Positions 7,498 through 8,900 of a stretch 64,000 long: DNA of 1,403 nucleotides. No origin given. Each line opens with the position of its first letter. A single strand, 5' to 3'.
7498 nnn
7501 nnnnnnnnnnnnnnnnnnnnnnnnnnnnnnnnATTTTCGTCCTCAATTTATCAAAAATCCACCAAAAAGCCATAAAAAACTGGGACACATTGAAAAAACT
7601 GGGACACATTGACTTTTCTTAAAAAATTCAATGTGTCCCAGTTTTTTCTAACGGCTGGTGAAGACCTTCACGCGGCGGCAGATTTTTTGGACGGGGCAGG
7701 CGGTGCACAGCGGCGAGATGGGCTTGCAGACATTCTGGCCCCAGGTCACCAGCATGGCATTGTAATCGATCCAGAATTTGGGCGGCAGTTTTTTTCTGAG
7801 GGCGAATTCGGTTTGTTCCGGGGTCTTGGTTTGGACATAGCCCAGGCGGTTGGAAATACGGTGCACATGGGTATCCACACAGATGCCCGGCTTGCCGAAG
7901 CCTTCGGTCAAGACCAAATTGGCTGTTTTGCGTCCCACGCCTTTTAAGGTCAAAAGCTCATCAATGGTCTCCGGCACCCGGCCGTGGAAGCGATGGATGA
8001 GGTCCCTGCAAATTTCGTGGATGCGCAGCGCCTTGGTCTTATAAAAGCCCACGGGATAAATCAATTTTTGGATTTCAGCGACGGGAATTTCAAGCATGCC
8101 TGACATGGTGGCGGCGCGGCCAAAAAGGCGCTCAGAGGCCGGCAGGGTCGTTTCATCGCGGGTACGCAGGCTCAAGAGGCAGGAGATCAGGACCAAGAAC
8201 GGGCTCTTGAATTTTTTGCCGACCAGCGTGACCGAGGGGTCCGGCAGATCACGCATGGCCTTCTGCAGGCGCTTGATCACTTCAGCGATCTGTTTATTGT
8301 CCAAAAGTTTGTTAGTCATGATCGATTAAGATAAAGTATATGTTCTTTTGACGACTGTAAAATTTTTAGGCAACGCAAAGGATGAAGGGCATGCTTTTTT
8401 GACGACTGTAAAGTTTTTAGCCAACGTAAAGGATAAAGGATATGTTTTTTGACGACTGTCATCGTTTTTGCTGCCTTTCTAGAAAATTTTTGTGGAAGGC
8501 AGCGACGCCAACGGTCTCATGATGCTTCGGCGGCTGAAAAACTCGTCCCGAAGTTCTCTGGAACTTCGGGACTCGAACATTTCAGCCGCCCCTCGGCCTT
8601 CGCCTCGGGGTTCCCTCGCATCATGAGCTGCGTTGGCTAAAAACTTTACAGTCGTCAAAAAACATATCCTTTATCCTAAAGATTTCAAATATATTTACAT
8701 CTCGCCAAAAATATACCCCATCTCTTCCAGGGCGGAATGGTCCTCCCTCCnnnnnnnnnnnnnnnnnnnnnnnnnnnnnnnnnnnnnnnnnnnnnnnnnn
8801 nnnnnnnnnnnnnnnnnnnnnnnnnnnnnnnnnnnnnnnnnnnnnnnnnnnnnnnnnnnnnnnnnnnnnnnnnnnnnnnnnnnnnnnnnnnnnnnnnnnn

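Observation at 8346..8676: Composite repeat with structured GC-rich core between nth and era (MITE-like or ncRNA locus)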

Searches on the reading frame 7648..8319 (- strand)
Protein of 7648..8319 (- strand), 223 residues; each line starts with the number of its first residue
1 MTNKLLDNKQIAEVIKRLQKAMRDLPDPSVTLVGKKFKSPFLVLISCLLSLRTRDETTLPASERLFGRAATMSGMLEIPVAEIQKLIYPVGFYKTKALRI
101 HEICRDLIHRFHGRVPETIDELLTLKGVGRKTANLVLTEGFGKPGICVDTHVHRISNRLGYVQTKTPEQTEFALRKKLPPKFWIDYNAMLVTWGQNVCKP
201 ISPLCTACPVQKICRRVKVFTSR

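Call 12: search_protein_families(library=pfam, proteins=[window:7648-8319:-])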
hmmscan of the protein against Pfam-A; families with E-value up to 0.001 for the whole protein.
window:7648-8319:- (223 aa): 2 families
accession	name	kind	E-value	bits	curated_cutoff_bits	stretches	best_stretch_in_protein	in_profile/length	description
PF00730.31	HhH-GPD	-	5.6e-25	88.2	26.2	1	45-180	1-108/108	HhH-GPD superfamily base excision DNA repair protein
PF00633.29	HHH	-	4.9e-08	32.9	24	1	110-137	1-28/30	Helix-hairpin-helix motif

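Call 29: find_encoding_contigs(protein=window:7648-8319:-, flank=10000, max_places=10)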
Protein window:7648-8319:- (223 aa): no gene with exactly this product is on record in the collection.

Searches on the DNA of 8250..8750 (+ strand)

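Call 8: search_rna_families(source=window, start=8250, end=8750, threshold=evalue, max_evalue=10, show_alignments=3)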
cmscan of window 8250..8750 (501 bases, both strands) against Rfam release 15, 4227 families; matches with E-value up to 10: 8.
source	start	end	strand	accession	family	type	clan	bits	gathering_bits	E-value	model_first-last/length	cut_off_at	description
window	8531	8588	-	RF03912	mir-4659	Gene; miRNA;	-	22.4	92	0.05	1-73/73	no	mir-4659 microRNA precursor family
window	8274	8391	-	RF03670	MIR3932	Gene; miRNA;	-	20.6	150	0.22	1-123/123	no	MIR3932 microRNA precursor family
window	8530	8589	-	RF03906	mir-3199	Gene; miRNA;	-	19.8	100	0.83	1-87/87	no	mir-3199 microRNA precursor family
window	8513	8550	-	RF01309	sR60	Gene; snRNA; snoRNA; CD-box;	CL00132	16.3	50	0.36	1-55/55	no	Small nucleolar RNA sR60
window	8545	8672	-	RF02191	TCL6_1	Gene; lncRNA;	-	14.5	60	1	1-113/113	no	T-cell leukemia/lymphoma 6 conserved region 1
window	8530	8590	+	RF02782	CpoB_ybgF_thermometer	Cis-reg; thermoregulator;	-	14.1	51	4.8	62-131/139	no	CpoB/ybgF ICR thermometer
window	8395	8556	+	RF04137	MIR834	Gene; miRNA;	-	13.8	200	2.1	1-181/181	no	MIR834 microRNA precursor family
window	8410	8494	+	RF01673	PhrS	Gene; sRNA;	-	10.5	37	3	1-212/212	no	PhrS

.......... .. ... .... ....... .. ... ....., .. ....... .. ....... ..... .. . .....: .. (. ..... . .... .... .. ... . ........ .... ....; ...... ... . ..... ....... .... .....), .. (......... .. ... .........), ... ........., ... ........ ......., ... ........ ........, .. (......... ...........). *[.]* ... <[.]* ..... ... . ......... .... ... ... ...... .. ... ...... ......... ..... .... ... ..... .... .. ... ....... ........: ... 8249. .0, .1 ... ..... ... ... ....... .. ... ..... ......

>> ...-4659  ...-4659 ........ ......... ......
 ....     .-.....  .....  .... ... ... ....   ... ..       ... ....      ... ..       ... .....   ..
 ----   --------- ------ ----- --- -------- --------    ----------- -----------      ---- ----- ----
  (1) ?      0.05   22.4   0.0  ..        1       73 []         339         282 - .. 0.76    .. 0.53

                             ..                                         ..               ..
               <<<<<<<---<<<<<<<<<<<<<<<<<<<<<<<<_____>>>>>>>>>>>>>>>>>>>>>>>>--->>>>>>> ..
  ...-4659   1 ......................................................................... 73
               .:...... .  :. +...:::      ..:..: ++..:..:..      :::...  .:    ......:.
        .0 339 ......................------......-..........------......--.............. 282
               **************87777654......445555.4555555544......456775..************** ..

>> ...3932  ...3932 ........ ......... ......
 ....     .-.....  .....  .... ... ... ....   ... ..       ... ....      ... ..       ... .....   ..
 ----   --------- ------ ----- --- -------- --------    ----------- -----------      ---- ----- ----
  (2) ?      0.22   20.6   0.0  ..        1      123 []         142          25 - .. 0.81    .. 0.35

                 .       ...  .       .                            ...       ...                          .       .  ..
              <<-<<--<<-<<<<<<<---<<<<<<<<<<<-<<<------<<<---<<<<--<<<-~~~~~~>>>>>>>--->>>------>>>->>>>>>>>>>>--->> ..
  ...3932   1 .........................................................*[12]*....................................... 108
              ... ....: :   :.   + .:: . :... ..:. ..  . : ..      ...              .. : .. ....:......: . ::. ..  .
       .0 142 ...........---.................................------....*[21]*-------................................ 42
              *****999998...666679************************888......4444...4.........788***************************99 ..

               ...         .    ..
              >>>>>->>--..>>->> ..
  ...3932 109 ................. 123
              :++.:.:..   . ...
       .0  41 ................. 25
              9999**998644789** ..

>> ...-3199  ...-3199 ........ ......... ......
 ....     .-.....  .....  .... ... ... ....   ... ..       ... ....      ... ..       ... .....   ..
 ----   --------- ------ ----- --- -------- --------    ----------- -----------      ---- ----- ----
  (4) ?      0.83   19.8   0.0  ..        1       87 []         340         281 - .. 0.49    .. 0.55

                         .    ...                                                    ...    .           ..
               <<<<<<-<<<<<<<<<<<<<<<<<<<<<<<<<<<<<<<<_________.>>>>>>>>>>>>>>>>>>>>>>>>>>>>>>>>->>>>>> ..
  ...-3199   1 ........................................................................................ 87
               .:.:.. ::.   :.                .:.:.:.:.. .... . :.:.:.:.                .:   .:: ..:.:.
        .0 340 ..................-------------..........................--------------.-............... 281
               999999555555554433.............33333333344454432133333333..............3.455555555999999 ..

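Call 27: search_dna_similar(query=window:8320-8694:+, collection=plasmids, mode=distant, max_evalue=0.01)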
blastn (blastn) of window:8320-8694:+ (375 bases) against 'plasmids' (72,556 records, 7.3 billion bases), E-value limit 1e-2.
No match.

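Call 28: search_dna_similar(query=window:8320-8694:+, collection=phages, mode=distant, max_evalue=0.01)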
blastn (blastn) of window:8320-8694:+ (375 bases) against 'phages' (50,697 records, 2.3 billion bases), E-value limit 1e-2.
No match.

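Call 61: search_rna_families(sources=[L031, L029, L007, L008, L011], threshold=gathering)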
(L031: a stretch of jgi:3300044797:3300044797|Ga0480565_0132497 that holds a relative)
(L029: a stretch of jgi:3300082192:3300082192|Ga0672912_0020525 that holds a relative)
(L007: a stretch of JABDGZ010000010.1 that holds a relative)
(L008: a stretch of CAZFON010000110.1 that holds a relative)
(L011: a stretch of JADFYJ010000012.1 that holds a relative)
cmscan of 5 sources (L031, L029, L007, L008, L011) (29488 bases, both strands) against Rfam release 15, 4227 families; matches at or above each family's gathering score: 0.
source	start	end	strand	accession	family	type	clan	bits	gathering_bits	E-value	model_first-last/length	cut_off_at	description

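Call 62: build_rna_model(alignment_id=A4)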
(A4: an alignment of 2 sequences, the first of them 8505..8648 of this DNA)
Model R1 built from alignment A4 (2 sequences, 147 columns); structure: RNAalifold consensus.
model positions 147; base pairs 47; branch points 2; effective number of sequences 0.76; information 0.589 bits per position. Calibrated on 0.2 Mb of random sequence (short: E-values are rough).
structure used (alignment columns):
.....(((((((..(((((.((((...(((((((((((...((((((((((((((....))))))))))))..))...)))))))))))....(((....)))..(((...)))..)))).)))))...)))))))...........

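Call 63: search_with_rna_model(model_id=R1, sources=[window, L002, L003, L004, L005, L006, L007, L008, L009, L010, L011, L012, L013, L016, L017, L018, L019, L020, L021, L022, L023, L024, L025, L026, L027, L028, L029, L030, L031], max_evalue=10)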
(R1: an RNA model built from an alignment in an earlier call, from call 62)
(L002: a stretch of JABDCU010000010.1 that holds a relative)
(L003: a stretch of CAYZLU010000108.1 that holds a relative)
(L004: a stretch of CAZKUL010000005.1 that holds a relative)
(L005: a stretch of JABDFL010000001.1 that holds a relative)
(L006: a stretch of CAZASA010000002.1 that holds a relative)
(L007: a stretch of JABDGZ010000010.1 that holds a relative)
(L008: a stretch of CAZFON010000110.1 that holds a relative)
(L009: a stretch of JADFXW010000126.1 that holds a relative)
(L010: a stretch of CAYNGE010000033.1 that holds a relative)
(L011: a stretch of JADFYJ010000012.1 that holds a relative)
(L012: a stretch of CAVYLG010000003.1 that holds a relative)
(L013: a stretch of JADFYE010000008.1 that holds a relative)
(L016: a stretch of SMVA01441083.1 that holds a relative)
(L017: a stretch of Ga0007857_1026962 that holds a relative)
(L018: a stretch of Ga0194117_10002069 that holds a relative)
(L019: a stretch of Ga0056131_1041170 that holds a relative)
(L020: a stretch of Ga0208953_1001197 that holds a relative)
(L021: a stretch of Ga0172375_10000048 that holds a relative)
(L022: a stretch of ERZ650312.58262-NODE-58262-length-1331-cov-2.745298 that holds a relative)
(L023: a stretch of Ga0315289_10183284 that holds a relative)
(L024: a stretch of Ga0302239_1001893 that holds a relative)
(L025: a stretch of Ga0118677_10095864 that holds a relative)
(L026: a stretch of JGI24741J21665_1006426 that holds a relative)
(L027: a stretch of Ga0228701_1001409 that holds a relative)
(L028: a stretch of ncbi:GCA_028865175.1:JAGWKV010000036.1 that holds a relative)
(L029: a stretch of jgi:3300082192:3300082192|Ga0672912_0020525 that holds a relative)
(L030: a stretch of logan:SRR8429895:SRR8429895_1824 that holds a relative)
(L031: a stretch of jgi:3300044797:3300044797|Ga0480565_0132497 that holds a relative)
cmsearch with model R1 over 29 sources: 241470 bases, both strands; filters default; matches with E-value up to 10: 4.
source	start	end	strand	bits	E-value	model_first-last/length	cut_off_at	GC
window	8502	8648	+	176.4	7.4e-46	1-147/147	no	0.57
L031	105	250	+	168.8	9.7e-44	1-147/147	no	0.42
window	8409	8614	-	35.7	4.1e-07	1-147/147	no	0.49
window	15513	15638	+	11.9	1.5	1-147/147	no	0.59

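Call 70: search_with_rna_model(model_id=R1, sources=[L032, L033, L034, L035, L036, L037, L038, L039, L040, L041, L042, L043, L044, L045, L046, L047, L048, L049, L050, L051, L052, L053, L054, L055, L056, L057, L058, L059], max_evalue=1)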
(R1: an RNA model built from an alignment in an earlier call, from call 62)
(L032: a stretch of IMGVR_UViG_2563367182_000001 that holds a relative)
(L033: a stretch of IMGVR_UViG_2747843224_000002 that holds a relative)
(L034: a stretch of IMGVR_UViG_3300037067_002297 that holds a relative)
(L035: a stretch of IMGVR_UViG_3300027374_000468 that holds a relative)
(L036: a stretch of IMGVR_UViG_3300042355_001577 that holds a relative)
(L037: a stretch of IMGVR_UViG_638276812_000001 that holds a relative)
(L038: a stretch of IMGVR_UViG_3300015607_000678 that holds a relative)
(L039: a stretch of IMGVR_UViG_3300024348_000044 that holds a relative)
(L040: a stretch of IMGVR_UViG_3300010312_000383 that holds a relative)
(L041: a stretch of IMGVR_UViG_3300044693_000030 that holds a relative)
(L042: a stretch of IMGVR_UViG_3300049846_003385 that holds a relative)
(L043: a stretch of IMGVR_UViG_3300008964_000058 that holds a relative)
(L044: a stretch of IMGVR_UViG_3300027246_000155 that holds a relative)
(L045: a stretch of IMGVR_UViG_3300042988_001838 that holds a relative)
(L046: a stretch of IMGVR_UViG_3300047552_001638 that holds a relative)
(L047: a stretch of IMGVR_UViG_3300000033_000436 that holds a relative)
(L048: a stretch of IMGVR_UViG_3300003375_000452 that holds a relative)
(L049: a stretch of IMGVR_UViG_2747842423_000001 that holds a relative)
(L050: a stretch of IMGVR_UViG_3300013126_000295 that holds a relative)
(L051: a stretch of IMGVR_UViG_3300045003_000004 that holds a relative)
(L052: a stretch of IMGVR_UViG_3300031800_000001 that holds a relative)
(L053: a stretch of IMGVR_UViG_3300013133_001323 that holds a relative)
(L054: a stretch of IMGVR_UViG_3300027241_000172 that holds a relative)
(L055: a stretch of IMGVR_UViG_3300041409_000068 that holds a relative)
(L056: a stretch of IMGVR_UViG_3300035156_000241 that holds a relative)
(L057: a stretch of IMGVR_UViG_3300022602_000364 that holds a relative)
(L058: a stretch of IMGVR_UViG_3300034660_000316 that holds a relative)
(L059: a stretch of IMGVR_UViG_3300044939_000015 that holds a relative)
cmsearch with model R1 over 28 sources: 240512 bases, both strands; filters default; matches with E-value up to 1: 0.
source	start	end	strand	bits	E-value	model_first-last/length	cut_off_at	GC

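Call 83: search_with_rna_model(model_id=R1, sources=[L060, L061, L062, L063, L064, L065], max_evalue=10, filters=off)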
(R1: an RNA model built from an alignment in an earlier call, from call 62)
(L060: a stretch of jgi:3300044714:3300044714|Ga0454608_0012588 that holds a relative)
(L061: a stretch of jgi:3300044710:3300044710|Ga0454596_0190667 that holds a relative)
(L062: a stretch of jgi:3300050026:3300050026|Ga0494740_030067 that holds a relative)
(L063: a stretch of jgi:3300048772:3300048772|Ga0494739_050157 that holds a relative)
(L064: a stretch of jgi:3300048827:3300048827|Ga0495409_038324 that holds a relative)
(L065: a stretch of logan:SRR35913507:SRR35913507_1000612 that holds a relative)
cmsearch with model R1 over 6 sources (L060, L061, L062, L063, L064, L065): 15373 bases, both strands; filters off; matches with E-value up to 10: 25.
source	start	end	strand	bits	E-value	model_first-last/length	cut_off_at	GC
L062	2240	2396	-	10.5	0.24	1-147/147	no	0.4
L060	3566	3601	-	9.6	0.41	1-147/147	no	0.39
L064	2529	2560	-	8.7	0.72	1-147/147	no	0.47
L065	2563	2594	-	8.7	0.72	1-147/147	no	0.47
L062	606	667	+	8.3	0.95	1-147/147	no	0.58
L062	1294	1330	+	8.3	0.98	1-147/147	no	0.16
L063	57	93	+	8.3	0.98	1-147/147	no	0.16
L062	931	966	-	7.1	2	1-147/147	no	0.31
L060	3460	3522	-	7.1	2.1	1-147/147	no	0.44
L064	1838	1887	-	6.6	2.9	1-147/147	no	0.54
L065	1872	1921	-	6.6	2.9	1-147/147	no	0.54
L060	2849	2927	-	6.5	3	1-147/147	no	0.46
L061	1227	1305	-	6.5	3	1-147/147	no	0.46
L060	3537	3576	+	6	4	1-147/147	no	0.4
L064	2175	2202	+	6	4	1-147/147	no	0.32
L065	2209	2236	+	6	4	1-147/147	no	0.32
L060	522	562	+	5.6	5.4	1-147/147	no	0.56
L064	1367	1415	+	5.4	6.2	1-147/147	no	0.45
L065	1401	1449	+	5.4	6.2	1-147/147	no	0.45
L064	1404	1435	-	5.3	6.3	1-147/147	no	0.41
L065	1438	1469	-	5.3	6.3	1-147/147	no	0.41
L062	1864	1938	+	5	7.8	1-147/147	no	0.45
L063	627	701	+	5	7.8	1-147/147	no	0.45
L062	2455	2546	-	4.9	8.3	1-147/147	no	0.36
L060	212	361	+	4.7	9.3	1-147/147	no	0.51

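Call 91: search_rna_families(source=L031, start=1, end=520, threshold=evalue, max_evalue=10)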
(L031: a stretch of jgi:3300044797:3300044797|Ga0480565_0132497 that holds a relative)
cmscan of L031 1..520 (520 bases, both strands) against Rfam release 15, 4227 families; matches with E-value up to 10: 1.
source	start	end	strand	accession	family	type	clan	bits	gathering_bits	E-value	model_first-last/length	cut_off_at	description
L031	132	191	+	RF03723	MIR7125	Gene; miRNA;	-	13.8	100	9.7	1-107/107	no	MIR7125 microRNA precursor family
